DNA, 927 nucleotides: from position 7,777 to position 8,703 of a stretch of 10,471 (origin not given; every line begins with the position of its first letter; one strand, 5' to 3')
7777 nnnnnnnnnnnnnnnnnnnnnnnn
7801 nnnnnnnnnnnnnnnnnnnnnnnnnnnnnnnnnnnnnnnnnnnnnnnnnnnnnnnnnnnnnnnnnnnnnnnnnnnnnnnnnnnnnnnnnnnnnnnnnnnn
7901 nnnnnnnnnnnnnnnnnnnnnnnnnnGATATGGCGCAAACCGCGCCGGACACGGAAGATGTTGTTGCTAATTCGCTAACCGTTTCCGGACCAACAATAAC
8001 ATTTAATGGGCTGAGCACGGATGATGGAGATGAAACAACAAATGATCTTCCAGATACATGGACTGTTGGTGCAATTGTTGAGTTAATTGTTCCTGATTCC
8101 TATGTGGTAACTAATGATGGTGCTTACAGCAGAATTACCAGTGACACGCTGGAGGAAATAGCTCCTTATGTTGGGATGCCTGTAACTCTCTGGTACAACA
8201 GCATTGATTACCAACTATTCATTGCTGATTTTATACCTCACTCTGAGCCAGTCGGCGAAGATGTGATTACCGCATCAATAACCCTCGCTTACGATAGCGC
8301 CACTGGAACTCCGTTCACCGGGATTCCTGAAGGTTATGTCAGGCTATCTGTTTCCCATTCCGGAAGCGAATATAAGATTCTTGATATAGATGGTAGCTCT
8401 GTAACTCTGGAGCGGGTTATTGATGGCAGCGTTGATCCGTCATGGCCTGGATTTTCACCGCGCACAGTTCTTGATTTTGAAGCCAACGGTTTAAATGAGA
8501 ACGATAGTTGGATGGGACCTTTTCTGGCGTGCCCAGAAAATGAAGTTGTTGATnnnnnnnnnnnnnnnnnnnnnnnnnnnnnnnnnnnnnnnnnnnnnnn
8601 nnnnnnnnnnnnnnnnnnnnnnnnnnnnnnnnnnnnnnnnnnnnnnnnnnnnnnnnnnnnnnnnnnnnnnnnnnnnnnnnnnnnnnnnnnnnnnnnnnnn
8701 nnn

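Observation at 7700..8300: AT-rich segment inside the J-like gene suggesting a mosaic or recombined domain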

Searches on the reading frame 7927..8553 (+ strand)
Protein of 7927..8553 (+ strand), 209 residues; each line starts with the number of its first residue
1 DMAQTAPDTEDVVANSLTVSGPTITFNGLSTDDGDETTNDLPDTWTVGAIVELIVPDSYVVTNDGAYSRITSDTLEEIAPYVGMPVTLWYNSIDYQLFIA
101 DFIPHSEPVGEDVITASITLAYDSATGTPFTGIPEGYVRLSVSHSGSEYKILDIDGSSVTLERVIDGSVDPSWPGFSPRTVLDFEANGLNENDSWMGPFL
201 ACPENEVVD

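Call 45: search_protein_families(library=pfam, proteins=[window:7939-8538:+], max_evalue=10)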
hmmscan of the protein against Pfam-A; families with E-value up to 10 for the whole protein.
window:7939-8538:+ (200 aa): 0 families

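Call 72: search_protein_representatives(protein=window:7927-8553:+)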
Query: 209 residues. Proteins with E-value up to 0.001 (for the whole library): 83; up to 1e-10: 36; up to 1e-30: 8. The best 83 are listed.
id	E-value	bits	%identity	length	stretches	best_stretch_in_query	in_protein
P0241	1.1e-67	244.1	54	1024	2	76-209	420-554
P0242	2.1e-67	243.3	57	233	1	1-209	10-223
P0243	1.1e-63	231.1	54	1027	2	107-209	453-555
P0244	3.1e-56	206.8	51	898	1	1-209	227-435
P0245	7.3e-45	169.6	83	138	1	18-116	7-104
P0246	3.9e-41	157.4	81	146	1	18-109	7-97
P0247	4.2e-39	150.8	38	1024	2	52-206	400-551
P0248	1.1e-33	133.1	56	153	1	109-209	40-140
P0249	1.3e-28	116.5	40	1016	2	102-209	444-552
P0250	1.2e-26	110.0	54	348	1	1-109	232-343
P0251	2.6e-25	105.7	38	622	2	121-207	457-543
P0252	3.4e-24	102.1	41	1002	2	113-208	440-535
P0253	4.2e-24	101.8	58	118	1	133-209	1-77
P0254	8.5e-24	100.8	52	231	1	1-106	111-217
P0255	1.1e-23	100.4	54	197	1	1-103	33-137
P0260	8.5e-20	87.7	36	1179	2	114-207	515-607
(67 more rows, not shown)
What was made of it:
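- On Horizontally acquired compositional island or cassette: Full-length hits carry it at about residues 230-440 of proteins of 816-1179 aa in the same family; the rest are fragments (call 72).
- Module confined to this family and position: call 72.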
